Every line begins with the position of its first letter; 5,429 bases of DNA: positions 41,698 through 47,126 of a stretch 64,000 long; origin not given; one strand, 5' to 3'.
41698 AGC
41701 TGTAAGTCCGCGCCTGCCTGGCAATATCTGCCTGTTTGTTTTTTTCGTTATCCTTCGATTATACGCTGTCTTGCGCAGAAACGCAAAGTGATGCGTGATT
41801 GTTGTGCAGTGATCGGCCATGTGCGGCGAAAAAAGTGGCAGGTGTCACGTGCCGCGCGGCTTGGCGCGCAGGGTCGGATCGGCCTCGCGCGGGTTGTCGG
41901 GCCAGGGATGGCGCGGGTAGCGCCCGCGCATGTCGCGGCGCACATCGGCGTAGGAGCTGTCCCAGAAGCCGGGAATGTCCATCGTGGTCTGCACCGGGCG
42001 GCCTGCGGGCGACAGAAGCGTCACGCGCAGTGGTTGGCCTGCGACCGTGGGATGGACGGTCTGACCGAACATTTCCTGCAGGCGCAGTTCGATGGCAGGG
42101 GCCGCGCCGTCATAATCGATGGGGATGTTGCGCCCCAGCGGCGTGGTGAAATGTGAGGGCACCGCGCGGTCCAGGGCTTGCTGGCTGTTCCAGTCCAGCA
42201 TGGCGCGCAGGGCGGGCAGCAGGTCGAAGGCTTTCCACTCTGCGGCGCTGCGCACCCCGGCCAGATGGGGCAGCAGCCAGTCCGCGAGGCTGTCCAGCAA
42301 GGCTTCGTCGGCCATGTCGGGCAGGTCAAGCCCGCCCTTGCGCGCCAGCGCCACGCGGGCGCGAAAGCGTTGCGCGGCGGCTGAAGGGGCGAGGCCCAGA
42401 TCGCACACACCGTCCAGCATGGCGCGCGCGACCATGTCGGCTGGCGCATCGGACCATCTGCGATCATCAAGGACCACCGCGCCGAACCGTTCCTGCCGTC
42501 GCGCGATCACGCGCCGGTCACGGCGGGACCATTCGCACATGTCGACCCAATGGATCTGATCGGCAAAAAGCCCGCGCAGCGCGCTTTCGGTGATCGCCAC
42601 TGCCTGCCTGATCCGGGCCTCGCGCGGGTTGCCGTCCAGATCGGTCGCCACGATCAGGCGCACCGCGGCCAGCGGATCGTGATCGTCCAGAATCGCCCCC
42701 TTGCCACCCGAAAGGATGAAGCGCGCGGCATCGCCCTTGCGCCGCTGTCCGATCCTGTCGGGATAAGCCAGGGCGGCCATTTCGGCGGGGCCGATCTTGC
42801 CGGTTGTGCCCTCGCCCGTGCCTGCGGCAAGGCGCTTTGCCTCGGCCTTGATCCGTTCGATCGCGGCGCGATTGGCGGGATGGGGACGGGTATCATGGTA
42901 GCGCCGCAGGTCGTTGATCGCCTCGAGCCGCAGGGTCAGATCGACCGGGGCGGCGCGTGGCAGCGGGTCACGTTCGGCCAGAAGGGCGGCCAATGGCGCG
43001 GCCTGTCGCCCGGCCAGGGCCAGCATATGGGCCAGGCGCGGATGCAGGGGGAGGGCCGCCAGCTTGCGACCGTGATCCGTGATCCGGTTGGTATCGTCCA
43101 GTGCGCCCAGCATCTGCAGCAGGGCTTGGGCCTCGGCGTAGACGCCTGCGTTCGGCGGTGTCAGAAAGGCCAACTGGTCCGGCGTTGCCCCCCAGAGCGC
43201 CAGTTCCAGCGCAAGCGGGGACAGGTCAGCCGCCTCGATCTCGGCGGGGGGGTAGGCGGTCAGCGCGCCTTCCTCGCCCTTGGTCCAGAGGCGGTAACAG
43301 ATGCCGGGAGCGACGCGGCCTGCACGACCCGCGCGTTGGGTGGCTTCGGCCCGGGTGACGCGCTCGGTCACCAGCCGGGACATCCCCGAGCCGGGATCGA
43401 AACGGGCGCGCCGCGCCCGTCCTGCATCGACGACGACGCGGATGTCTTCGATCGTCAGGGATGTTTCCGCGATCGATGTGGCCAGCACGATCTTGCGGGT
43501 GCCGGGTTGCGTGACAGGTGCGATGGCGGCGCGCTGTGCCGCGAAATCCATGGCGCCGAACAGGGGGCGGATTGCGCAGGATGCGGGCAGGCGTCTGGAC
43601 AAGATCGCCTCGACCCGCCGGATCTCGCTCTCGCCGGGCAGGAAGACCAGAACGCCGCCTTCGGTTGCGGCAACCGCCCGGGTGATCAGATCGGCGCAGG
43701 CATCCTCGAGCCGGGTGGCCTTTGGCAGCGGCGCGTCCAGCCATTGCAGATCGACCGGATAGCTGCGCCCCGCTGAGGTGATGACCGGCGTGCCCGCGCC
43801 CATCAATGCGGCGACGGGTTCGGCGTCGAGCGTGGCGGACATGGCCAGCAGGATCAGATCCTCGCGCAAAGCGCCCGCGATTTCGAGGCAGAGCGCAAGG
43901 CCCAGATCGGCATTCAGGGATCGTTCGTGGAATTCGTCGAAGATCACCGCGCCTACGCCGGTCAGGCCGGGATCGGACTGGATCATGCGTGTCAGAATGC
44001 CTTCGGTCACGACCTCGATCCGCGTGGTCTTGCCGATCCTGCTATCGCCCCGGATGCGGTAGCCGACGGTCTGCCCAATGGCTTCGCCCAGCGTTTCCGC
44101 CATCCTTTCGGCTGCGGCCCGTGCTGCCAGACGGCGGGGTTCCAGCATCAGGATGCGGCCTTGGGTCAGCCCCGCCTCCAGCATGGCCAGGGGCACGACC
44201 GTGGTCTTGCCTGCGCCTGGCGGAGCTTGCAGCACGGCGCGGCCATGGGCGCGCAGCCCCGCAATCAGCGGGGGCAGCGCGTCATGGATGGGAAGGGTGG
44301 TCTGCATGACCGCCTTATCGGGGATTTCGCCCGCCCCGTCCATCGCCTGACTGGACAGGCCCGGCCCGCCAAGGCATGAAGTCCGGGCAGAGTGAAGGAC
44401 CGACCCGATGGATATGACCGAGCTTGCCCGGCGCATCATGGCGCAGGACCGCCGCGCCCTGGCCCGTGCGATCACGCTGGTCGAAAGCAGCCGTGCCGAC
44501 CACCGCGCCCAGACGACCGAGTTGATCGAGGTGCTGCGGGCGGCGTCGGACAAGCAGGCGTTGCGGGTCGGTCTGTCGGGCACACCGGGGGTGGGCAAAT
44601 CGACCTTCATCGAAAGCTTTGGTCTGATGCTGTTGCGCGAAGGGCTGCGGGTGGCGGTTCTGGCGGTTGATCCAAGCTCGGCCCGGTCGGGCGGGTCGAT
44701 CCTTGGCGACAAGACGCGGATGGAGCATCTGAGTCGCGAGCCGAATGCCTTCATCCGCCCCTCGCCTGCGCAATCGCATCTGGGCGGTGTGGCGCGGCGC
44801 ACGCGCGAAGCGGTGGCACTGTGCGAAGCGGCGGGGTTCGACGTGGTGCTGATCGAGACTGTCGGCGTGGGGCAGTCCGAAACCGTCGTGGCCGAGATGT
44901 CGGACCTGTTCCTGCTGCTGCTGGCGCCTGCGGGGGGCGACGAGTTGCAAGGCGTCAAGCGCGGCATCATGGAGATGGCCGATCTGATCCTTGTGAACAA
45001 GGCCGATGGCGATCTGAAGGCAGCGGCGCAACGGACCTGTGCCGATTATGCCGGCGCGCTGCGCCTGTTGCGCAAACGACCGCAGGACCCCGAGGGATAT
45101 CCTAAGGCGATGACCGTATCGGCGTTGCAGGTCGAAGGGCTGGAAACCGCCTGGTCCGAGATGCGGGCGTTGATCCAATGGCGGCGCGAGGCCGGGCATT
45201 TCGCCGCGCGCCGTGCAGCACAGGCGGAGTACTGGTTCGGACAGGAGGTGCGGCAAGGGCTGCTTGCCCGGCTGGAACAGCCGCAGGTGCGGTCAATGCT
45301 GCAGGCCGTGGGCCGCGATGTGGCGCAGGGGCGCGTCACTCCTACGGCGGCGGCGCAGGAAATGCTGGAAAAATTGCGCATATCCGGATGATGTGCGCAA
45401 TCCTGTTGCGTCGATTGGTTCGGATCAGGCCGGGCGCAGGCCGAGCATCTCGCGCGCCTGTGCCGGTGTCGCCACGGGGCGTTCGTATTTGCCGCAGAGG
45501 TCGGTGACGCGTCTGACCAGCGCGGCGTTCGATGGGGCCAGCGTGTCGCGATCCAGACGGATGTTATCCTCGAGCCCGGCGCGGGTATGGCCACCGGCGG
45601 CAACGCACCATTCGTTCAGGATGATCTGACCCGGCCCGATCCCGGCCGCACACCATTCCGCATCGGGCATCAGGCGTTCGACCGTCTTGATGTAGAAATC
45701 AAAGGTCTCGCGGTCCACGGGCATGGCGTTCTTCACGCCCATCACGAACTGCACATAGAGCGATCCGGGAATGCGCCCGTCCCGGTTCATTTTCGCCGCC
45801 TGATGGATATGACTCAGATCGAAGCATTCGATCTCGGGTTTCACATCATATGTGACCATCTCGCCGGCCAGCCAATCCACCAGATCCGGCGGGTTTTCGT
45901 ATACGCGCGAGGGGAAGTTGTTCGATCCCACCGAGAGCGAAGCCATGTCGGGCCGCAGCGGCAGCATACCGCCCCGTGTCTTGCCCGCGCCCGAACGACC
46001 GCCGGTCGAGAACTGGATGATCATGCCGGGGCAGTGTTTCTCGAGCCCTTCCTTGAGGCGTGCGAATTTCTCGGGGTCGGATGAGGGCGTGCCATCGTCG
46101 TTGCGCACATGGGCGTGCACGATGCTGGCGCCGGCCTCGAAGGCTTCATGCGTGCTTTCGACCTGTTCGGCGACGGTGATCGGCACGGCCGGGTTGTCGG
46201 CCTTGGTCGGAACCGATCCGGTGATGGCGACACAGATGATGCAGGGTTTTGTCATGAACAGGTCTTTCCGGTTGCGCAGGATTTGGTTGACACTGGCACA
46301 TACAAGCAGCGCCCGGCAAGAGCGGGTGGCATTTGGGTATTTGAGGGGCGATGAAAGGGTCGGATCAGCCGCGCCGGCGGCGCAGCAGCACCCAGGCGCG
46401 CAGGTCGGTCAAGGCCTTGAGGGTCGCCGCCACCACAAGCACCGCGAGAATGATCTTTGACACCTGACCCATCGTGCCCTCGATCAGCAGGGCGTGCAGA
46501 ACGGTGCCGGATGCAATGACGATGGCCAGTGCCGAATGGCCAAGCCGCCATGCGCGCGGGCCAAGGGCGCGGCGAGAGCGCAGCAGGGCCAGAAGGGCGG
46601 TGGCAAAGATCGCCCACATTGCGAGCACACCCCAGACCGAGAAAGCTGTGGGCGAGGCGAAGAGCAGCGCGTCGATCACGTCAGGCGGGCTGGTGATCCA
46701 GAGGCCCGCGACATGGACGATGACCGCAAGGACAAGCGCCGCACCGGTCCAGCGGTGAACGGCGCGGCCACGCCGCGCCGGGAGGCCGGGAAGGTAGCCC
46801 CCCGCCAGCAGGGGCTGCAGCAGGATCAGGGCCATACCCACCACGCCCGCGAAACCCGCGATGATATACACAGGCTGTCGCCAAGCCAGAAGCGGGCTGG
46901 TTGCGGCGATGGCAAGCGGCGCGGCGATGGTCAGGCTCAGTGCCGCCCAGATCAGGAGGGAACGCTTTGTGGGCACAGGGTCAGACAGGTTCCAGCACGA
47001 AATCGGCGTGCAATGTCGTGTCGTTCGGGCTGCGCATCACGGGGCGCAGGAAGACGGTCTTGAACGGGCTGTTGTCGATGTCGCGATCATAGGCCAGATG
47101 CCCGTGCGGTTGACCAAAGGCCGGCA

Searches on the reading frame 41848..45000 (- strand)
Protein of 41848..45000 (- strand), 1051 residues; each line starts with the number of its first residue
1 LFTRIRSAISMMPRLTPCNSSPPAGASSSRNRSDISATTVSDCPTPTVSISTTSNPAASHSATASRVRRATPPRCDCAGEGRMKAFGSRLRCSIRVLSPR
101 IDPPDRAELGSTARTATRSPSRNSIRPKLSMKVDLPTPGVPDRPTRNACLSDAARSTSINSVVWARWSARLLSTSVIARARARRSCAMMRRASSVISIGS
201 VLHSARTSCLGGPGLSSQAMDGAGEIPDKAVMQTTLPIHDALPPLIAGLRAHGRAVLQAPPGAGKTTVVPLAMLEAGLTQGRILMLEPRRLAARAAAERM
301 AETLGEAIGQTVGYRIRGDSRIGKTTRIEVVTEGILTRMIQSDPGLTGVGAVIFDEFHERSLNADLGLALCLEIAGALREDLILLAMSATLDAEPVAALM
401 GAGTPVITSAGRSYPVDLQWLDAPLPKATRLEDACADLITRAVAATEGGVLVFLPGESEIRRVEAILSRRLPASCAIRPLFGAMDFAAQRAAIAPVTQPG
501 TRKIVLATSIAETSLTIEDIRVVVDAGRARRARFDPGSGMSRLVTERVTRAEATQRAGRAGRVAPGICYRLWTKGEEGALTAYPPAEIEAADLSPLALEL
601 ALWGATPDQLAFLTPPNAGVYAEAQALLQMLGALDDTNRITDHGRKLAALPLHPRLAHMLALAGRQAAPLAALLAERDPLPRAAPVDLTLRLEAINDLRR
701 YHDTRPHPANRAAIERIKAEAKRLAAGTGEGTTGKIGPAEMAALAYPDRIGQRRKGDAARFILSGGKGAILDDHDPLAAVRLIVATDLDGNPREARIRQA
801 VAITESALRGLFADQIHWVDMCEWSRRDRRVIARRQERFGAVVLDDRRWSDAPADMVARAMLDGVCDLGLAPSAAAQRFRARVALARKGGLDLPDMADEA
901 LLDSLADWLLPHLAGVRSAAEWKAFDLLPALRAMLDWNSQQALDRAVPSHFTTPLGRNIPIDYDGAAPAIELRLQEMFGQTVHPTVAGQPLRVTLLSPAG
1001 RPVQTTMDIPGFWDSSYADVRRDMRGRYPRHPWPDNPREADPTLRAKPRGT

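Call 41: search_protein_families(library=pfam, proteins=[window:41848-45000:-], max_evalue=0.00001)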
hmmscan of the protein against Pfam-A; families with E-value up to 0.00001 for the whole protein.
window:41848-45000:- (1051 aa): 4 families
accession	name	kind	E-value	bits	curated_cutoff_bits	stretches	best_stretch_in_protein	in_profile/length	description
PF08482.15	HrpB_C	-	8.6e-47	159.2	25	1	908-1037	1-133/133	ATP-dependent helicase C-terminal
PF00270.35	DEAD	-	1.8e-12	47.8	26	1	253-395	15-163/167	DEAD/DEAH box helicase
PF00271.37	Helicase_C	-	5.8e-09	36.6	23.5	1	444-563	12-109/110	Helicase conserved C-terminal domain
PF04408.29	HA2_N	-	5e-06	26.9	21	0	627-652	4-29/29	Helicase associated domain (HA2), winged-helix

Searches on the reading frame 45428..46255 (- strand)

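Call 41: search_protein_families(library=pfam, proteins=[window:45428-46255:-], max_evalue=0.00001)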
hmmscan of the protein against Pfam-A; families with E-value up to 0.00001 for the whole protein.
window:45428-46255:- (276 aa): 1 family
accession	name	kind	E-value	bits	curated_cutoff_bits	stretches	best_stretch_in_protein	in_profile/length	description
PF05853.18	BKACE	-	1.3e-93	313.8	24.8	1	4-273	1-274/274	beta-keto acid cleavage enzyme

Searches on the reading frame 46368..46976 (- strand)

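Call 42: search_protein_families(library=pfam, proteins=[window:46368-46976:-], max_evalue=0.00001)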
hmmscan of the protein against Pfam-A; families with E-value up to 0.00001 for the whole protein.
window:46368-46976:- (203 aa): 1 family
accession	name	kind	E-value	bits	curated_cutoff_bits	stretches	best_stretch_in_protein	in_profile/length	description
PF01794.25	Ferric_reduct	-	4.8e-09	36.8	28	1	43-156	1-119/121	Ferric reductase like transmembrane component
